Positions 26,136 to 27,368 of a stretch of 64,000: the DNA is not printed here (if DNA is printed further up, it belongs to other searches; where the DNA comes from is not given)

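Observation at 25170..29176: Orphan operon: radical-SAM/SPASM enzyme + two paralogous FemABX/MprF-C-like proteins, one fused to a TraB/GumN/Tiki-type domain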

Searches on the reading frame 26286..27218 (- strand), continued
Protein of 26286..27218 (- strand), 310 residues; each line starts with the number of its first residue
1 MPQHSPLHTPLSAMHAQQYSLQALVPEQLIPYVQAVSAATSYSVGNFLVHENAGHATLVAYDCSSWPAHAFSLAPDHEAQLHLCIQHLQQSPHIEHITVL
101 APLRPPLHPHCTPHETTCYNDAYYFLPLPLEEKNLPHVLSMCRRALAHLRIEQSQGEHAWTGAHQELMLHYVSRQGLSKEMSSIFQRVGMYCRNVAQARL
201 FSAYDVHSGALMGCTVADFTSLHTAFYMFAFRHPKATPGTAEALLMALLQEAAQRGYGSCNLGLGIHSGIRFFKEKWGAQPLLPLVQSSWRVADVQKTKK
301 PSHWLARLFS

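Call 37: search_protein_representatives(alignment_id=A1)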
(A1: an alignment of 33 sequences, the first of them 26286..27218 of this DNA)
Query: 33 sequences, 286 profile positions. Proteins with E-value up to 0.001 (for the whole library): 449; up to 1e-10: 296; up to 1e-30: 179. The best 150 are listed.
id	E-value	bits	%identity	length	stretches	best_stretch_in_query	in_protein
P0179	7.7e-121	419.2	-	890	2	8-271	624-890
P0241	2.6e-111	388.0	-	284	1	8-285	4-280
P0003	5.0e-111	387.1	-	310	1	4-285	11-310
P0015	1.1e-105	369.5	-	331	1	1-284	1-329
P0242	1.8e-105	368.8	-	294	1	5-280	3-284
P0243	2.0e-102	358.8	-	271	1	8-285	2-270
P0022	1.5e-101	355.9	-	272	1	5-271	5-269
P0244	2.8e-100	351.8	-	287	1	7-281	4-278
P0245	7.1e-99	347.2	-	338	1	1-285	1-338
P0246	1.7e-98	345.9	-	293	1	6-285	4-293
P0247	3.9e-96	338.2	-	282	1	6-273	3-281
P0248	1.6e-95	336.2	-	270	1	8-285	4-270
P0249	5.8e-95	334.3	-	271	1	8-285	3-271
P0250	7.6e-95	334.0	-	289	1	9-284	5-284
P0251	8.0e-95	333.9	-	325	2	176-285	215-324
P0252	1.7e-94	332.8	-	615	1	5-285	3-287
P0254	6.5e-93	327.6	-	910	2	10-270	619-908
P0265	9.8e-84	297.5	-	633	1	7-273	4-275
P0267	3.0e-82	292.6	-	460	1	10-274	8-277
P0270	1.7e-80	286.9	-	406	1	10-285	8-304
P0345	3.0e-49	184.3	-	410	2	66-264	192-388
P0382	1.7e-36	142.5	-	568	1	6-271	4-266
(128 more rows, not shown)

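Call 38: search_protein_families(library=pfam, proteins=[P0252, P0265, P0382, P0267, P0254, P0270, P0345], max_evalue=0.01)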
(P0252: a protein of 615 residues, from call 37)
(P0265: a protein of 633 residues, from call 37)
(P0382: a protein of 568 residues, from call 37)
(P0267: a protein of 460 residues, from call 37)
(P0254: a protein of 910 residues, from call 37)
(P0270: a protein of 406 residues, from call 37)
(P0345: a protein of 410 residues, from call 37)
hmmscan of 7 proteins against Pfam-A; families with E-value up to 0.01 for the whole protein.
P0252 (615 aa): 4 families
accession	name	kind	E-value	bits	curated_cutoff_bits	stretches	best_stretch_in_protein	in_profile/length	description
PF04055.27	Radical_SAM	-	4.6e-12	46.9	29.5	1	301-458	1-160/166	Radical SAM superfamily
PF13186.11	SPASM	-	1.5e-08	35.3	21.5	1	535-608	1-67/67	Iron-sulfur cluster-binding domain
PF13480.13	Acetyltransf_6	-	0.0029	18.2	22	0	118-248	2-138/143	Acetyltransferase (GNAT) domain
PF09924.15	LPG_synthase_C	-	0.0037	16.8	27.5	1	183-279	181-282/298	Phosphatidylglycerol lysyltransferase, C-terminal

P0265 (633 aa): 4 families
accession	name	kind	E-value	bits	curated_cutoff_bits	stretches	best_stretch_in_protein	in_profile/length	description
PF04055.27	Radical_SAM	-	2.8e-13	50.8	29.5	1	322-476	1-156/166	Radical SAM superfamily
PF13186.11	SPASM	-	2.4e-09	37.8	21.5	1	553-625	1-66/67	Iron-sulfur cluster-binding domain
PF09924.15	LPG_synthase_C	-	0.004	16.7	27.5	0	117-248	116-248/298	Phosphatidylglycerol lysyltransferase, C-terminal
PF13480.13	Acetyltransf_6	-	0.0099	16.5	22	0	168-248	57-139/143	Acetyltransferase (GNAT) domain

P0382 (568 aa): 1 family
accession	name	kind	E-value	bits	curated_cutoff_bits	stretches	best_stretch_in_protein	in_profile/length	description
PF01963.22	TraB_PrgY_gumN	-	3.7e-27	96.3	26.8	1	299-561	2-262/263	TraB/PrgY/gumN family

P0267 (460 aa): 2 families
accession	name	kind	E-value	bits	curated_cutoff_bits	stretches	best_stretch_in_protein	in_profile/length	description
PF04055.27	Radical_SAM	-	1.6e-16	61.4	29.5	1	326-456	2-139/166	Radical SAM superfamily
PF09924.15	LPG_synthase_C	-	0.00017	21.2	27.5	1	123-252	118-251/298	Phosphatidylglycerol lysyltransferase, C-terminal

P0254 (910 aa): 2 families
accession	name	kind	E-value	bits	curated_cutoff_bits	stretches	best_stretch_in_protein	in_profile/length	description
PF01963.22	TraB_PrgY_gumN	-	7.2e-32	111.7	26.8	1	304-562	1-263/263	TraB/PrgY/gumN family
PF09924.15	LPG_synthase_C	-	1.8e-05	24.4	27.5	1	752-882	111-246/298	Phosphatidylglycerol lysyltransferase, C-terminal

P0270 (406 aa): 1 family
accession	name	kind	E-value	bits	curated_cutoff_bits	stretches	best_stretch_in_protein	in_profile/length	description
PF09924.15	LPG_synthase_C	-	7.6e-10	38.8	27.5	1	109-264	101-252/298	Phosphatidylglycerol lysyltransferase, C-terminal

P0345 (410 aa): 2 families
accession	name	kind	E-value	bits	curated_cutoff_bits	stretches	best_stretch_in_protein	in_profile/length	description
PF09924.15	LPG_synthase_C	-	0.003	17.1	27.5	0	23-88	181-245/298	Phosphatidylglycerol lysyltransferase, C-terminal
PF13480.13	Acetyltransf_6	-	0.0094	16.5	22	1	276-370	44-139/143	Acetyltransferase (GNAT) domain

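Call 40: search_protein_families(library=ncbifam, proteins=[P0252, P0265], max_evalue=0.001)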
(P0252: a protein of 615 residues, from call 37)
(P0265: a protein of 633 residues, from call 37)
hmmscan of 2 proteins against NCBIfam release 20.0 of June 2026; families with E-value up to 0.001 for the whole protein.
P0252 (615 aa): 18 families
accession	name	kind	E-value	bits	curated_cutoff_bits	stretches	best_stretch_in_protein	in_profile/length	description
TIGR04311.1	rSAM_Geo_metal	subfamily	2.1e-29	102.8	400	2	299-516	5-219/423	radical SAM/SPASM family putative metalloenzyme maturase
TIGR04317.1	W_rSAM_matur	equivalog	3.2e-25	89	380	1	298-608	5-314/349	tungsten cofactor oxidoreductase radical SAM maturase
TIGR04321.1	spiroSPASM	subfamily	9.9e-10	37.7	250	1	299-391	233-330/510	spiro-SPASM protein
TIGR04051.1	rSAM_NirJ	equivalog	1.1e-08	34.5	515.45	1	305-500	10-196/354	heme d1 biosynthesis radical SAM protein NirJ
TIGR02666.1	moaA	equivalog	3.3e-08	32.9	284.05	1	296-432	9-153/336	GTP 3',8-cyclase MoaA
TIGR02109.1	PQQ_syn_pqqE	equivalog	1e-07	31.3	381.35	1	299-610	9-305/358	pyrroloquinoline quinone biosynthesis protein PqqE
NF001199.0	PRK00164.2-1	equivalog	4e-07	29.5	231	1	297-409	12-124/308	GTP 3',8-cyclase MoaA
NF038283.1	viperin_w_prok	equivalog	4.2e-07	29.4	180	1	303-408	8-119/281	viperin family antiviral radical SAM protein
TIGR04545.1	rSAM_ahbD_hemeb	equivalog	6.6e-07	29.1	500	1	301-430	4-135/339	heme b synthase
TIGR02668.1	moaA_archaeal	equivalog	5.2e-06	25.7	325.25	1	297-409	10-122/303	GTP 3',8-cyclase MoaA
TIGR04546.1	rSAM_ahbC_deAc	equivalog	2.5e-05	23.3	650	1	302-475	44-208/390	12,18-didecarboxysiroheme deacetylase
TIGR04340.1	rSAM_ACGX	hypoth_equivalog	7.3e-05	22.1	400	1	299-431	5-143/341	radical SAM/SPASM domain protein, ACGX system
TIGR04167.1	rSAM_SeCys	equivalog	0.00012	21.4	300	1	295-446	6-160/303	arsenosugar biosynthesis radical SAM (seleno)protein ArsS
TIGR04054.1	rSAM_NirJ1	equivalog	0.00017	20.3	650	1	302-414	41-153/387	putative heme d1 biosynthesis radical SAM protein NirJ1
NF033640.1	N_Twi_rSAM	subfamily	0.00029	20.1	170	0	542-610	11-72/398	twitch domain-containing radical SAM protein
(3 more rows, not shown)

P0265 (633 aa): 23 families
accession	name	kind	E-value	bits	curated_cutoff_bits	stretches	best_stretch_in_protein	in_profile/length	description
TIGR04317.1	W_rSAM_matur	equivalog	1.3e-31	110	380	1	320-615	6-304/349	tungsten cofactor oxidoreductase radical SAM maturase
TIGR04311.1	rSAM_Geo_metal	subfamily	2.1e-30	106.1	400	2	320-534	5-219/423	radical SAM/SPASM family putative metalloenzyme maturase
TIGR02109.1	PQQ_syn_pqqE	equivalog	1.1e-13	50.9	381.35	1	320-610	9-290/358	pyrroloquinoline quinone biosynthesis protein PqqE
NF001199.0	PRK00164.2-1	equivalog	9.2e-11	41.4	231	1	315-489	9-179/308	GTP 3',8-cyclase MoaA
TIGR02668.1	moaA_archaeal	equivalog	2.1e-10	40.1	325.25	1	315-504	7-190/303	GTP 3',8-cyclase MoaA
TIGR02666.1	moaA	equivalog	2.6e-10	39.8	284.05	1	314-505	6-200/336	GTP 3',8-cyclase MoaA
TIGR04051.1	rSAM_NirJ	equivalog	8.1e-10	38.2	515.45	1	326-531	10-208/354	heme d1 biosynthesis radical SAM protein NirJ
NF038283.1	viperin_w_prok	equivalog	7e-09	35.3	180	1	324-433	8-123/281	viperin family antiviral radical SAM protein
TIGR04545.1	rSAM_ahbD_hemeb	equivalog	7.3e-09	35.5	500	1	322-453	4-137/339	heme b synthase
TIGR04321.1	spiroSPASM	subfamily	1.8e-07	30.2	250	1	320-413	233-331/510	spiro-SPASM protein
TIGR04466.1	rSAM_BlsE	equivalog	2.8e-07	30.3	400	1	320-455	5-136/327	cytosylglucuronate decarboxylase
TIGR04546.1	rSAM_ahbC_deAc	equivalog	1.5e-06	27.3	650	1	323-500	44-215/390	12,18-didecarboxysiroheme deacetylase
NF033640.1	N_Twi_rSAM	subfamily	2.8e-06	26.7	170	1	561-628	12-72/398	twitch domain-containing radical SAM protein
TIGR04054.1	rSAM_NirJ1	equivalog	7.5e-06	24.8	650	1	323-436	41-154/387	putative heme d1 biosynthesis radical SAM protein NirJ1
TIGR04038.1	tatD_link_rSAM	subfamily_domain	7.9e-06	25.8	129.7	1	320-434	10-132/192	TatD family nuclease-associated radical SAM protein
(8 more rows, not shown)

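Call 41: find_related_loci(query=A3, collection=genome_contigs, flank=6000)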
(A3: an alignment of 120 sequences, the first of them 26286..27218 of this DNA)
Query A3 (310 aa) in genome_contigs; peptide patterns used: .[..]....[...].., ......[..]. (x = any residue, [..] = any of these).
344 stretches matched a pattern; 256 encode a relative of the query (tblastn E <= 1e-3); the best 80 are kept; 80 distinct loci.
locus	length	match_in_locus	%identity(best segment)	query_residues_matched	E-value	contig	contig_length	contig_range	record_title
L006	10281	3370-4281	57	7-310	2e-113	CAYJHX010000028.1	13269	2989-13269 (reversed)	MAG TPA_asm: uncultured Desulfovibrionaceae bacterium isolate ERP123703_co2_83 genome assembly, contig: NODE_3252_length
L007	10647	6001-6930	57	1-310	4e-111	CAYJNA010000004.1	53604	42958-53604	MAG TPA_asm: uncultured Desulfovibrionaceae bacterium isolate ERP123703_co3_297 genome assembly, contig: NODE_594_length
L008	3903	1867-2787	56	4-310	2e-109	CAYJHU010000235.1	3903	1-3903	MAG TPA_asm: uncultured Desulfovibrionaceae bacterium isolate ERP123703_co3_152 genome assembly, contig: NODE_24856_leng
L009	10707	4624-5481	55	20-309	1e-98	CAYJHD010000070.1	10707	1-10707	MAG TPA_asm: uncultured Desulfovibrionaceae bacterium isolate ERP123703_co1_285 genome assembly, contig: NODE_6536_lengt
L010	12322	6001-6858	55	20-309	5e-98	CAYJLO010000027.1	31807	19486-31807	MAG TPA_asm: uncultured Desulfovibrionaceae bacterium isolate ERP123703_co5_106 genome assembly, contig: NODE_621_length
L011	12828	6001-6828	54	20-292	4e-91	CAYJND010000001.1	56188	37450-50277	MAG TPA_asm: uncultured Desulfovibrionaceae bacterium isolate ERP123703_co3_286 genome assembly, contig: NODE_534_length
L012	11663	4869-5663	53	18-292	1e-88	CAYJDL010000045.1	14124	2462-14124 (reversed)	MAG TPA_asm: uncultured Desulfovibrionaceae bacterium isolate ERP123703_co1_130 genome assembly, contig: NODE_4502_lengt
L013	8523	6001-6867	50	17-309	2e-86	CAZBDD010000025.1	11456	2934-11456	MAG TPA_asm: uncultured Desulfovibrionaceae bacterium isolate ERP123703_co3_199 genome assembly, contig: NODE_6918_lengt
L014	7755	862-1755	49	12-310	1e-84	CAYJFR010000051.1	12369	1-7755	MAG TPA_asm: uncultured Desulfovibrionaceae bacterium isolate ERP123703_co2_187 genome assembly, contig: NODE_3577_lengt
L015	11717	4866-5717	45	20-310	3e-84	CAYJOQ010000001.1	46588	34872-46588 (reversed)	MAG TPA_asm: uncultured Desulfovibrionaceae bacterium isolate ERP123703_co4_157 genome assembly, contig: NODE_264_length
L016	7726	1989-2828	51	20-310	5e-84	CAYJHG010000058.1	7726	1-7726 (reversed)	MAG TPA_asm: uncultured Desulfovibrionaceae bacterium isolate ERP123703_co1_54 genome assembly, contig: NODE_9951_length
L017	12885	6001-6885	48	11-309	7e-83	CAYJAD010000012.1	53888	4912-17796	MAG TPA_asm: uncultured Desulfovibrionaceae bacterium isolate ERP123703_co1_267 genome assembly, contig: NODE_556_length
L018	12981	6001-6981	50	5-305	6e-82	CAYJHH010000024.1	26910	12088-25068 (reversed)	MAG TPA_asm: uncultured Desulfovibrionaceae bacterium isolate ERP123703_co1_294 genome assembly, contig: NODE_1792_lengt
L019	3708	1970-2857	45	11-308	1e-77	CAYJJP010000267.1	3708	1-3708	MAG TPA_asm: uncultured Desulfovibrionaceae bacterium isolate ERP123703_co3_138 genome assembly, contig: NODE_26270_leng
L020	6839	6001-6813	43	22-310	3e-77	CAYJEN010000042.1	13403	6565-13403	MAG TPA_asm: uncultured Desulfovibrionaceae bacterium isolate ERP123703_co3_113 genome assembly, contig: NODE_5636_lengt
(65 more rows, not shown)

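Call 50: search_solved_structures(query=P0270, max_evalue=10, show_alignments=4)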
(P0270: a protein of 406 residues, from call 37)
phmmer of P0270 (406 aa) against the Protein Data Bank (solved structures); distinct sequences matched with E-value up to 10: 0.

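Call 61: find_homologous_proteins(query=A5, max_evalue=0.001)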
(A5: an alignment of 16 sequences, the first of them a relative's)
Query A5 (16 sequences) (285 aa, profile of the alignment): 1080 proteins with E <= 0.001 among 8000 candidates; the best 120 are listed.
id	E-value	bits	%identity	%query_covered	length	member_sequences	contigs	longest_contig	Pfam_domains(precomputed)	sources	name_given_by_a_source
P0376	1.5e-112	394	100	100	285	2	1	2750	-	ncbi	-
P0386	6.3e-112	392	48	98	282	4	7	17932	-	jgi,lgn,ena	-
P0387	2.7e-111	389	47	98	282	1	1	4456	-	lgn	-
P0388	3.5e-111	389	87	100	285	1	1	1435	-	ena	-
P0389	1.8e-110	387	46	100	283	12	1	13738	-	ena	-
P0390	2.9e-110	386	77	100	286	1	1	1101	-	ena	-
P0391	1.0e-109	384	46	98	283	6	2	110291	-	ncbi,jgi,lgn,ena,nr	ncbi:MAG: hypothetical protein KG012_03385 [Deltaproteobacteria bacterium]|nr:hypothetical protein [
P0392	1.0e-109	384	78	100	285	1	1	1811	-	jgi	-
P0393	1.9e-109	383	47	99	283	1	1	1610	-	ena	-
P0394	2.5e-109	383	49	100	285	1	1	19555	-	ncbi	-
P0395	2.7e-109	383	51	93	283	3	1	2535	-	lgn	-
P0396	4.1e-109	382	77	100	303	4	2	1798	-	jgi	jgi:hypothetical protein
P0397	4.4e-109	382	70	100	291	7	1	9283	-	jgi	jgi:hypothetical protein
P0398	5.5e-109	382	77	99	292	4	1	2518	-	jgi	jgi:hypothetical protein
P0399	6.3e-109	382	74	100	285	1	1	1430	-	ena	-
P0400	7.2e-109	381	55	98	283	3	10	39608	-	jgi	-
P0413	2.7e-108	380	78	100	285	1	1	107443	-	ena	-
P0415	2.8e-108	380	50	93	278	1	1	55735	-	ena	-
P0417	3.3e-108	379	72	100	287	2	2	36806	-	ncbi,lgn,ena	-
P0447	1.3e-107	377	48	99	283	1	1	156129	-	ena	-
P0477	4.8e-107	375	75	98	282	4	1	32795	-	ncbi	-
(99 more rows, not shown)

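Call 62: find_encoding_contigs(protein=P0391, flank=7000, max_places=2)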
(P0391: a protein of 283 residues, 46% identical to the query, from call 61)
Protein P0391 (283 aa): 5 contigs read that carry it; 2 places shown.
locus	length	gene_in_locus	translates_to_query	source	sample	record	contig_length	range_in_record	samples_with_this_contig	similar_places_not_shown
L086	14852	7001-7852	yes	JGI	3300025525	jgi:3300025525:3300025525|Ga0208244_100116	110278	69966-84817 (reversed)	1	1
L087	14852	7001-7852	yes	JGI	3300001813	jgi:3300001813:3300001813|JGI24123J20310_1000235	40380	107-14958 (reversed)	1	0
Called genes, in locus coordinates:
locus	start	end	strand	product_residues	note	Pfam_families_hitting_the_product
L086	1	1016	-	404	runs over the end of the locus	PF01837:HcyBio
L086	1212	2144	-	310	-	PF00291:PALP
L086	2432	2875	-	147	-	PF02082:Rrf2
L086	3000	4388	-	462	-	PF01171:ATP_bind_3, PF11734:TilS_C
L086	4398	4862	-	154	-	-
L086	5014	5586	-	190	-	-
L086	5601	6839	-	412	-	PF01969:Ni_insertion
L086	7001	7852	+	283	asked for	-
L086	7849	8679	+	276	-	PF01963:TraB_PrgY_gumN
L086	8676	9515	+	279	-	-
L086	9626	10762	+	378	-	PF04055:Radical_SAM, PF13186:SPASM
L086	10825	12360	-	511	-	PF03601:Cons_hypoth698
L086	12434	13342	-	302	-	PF00581:Rhodanese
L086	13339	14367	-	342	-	PF13435:Cytochrome_C554 (faint), PF14522:Cytochrome_C7 (faint), PF14537:Cytochrom_c3_2 (faint)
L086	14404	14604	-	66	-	-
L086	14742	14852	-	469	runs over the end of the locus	PF00072:Response_reg, PF00158:Sigma54_activat, PF14532:Sigma54_activ_2, PF07728:AAA_5 (weak), PF25601:AAA_lid_14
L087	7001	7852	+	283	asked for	-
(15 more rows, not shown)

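Call 63: find_encoding_contigs(protein=P0413, flank=7000, max_places=1)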
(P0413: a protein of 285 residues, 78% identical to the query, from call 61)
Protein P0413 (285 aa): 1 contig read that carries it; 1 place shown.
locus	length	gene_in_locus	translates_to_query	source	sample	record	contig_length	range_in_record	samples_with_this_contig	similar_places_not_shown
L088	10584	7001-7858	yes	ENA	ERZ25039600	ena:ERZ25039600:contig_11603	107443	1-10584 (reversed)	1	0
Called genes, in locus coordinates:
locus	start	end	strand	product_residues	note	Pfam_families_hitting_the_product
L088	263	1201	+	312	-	PF13793:Pribosyltran_N, PF00156:Pribosyltran, PF14572:Pribosyl_synth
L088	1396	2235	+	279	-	PF01386:Ribosomal_L25p, PF14693:Ribosomal_TL5_C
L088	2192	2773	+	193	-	PF01195:Pept_tRNA_hydro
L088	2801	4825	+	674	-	PF03030:H_PPase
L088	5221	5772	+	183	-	PF02559:CarD_TRCF_RID, PF21095:CarD_C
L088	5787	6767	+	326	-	PF01479:S4 (weak), PF00849:PseudoU_synth_2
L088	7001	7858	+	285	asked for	-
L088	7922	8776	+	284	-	PF01963:TraB_PrgY_gumN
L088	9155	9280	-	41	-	-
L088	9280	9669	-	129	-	PF01699:Na_Ca_ex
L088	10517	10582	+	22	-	?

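Call 64: find_encoding_contigs(protein=P0447, flank=7000, max_places=1)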
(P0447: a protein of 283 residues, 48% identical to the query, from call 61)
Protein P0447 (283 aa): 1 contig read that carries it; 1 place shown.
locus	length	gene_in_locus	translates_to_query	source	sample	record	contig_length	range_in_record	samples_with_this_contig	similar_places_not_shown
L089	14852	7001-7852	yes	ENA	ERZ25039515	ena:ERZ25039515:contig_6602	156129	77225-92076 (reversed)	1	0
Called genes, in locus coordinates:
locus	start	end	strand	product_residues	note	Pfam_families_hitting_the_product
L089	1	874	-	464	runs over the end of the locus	PF01171:ATP_bind_3, PF11734:TilS_C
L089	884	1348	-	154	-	-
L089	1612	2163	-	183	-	-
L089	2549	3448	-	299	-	PF01969:Ni_insertion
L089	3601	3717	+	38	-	-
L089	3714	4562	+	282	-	PF03401:TctC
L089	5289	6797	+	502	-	PF01970:TctA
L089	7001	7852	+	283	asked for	-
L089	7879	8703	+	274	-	PF01963:TraB_PrgY_gumN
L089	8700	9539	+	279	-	-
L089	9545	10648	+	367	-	PF04055:Radical_SAM, PF13186:SPASM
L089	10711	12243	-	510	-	PF03601:Cons_hypoth698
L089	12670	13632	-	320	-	PF03401:TctC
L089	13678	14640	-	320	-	PF03401:TctC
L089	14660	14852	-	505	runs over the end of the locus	PF01970:TctA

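Call 65: find_encoding_contigs(protein=P0415, flank=7000, max_places=1)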
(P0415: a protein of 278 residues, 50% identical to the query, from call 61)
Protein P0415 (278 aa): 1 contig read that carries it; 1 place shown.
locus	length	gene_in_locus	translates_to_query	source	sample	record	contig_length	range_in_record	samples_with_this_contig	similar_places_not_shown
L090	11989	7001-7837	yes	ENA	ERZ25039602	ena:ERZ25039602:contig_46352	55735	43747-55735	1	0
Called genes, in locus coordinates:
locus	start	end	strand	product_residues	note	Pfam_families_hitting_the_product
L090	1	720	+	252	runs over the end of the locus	PF04542:Sigma70_r2, PF04539:Sigma70_r3, PF04545:Sigma70_r4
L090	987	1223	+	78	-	-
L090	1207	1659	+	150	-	-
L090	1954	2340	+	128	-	PF13456:RVT_3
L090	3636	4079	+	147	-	PF19312:NtrY_N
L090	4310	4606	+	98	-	-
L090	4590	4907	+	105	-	PF00989:PAS (faint)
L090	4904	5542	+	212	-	PF00512:HisKA, PF02518:HATPase_c (weak)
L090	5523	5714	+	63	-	PF02518:HATPase_c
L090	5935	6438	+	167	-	PF01668:SmpB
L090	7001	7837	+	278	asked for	-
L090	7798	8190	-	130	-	-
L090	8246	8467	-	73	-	-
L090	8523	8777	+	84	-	-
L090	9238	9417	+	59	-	-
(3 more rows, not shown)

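Call 66: find_encoding_contigs(protein=P0400, flank=7000, max_places=2)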
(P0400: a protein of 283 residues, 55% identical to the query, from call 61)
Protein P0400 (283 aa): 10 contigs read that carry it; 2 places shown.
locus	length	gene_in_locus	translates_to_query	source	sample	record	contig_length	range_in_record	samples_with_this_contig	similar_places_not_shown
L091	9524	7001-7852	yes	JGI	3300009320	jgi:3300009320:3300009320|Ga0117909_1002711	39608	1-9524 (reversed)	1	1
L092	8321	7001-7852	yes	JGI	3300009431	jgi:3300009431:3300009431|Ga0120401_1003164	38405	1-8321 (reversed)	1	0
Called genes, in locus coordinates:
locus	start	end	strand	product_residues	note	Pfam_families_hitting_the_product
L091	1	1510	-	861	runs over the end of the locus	PF02687:FtsX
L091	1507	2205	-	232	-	PF00005:ABC_tran, PF13304:AAA_21 (faint)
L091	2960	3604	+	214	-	-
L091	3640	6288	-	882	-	PF01571:GCV_T, PF08669:GCV_T_C (faint), PF00464:SHMT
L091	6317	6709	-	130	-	-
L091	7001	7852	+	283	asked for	-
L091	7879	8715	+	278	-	PF01963:TraB_PrgY_gumN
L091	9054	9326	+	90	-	-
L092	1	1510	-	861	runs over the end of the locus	PF02687:FtsX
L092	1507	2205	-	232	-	PF00005:ABC_tran, PF13304:AAA_21 (faint)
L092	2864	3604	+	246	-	-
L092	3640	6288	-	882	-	PF01571:GCV_T, PF08669:GCV_T_C (faint), PF00464:SHMT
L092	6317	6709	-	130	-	-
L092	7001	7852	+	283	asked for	-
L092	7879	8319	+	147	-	?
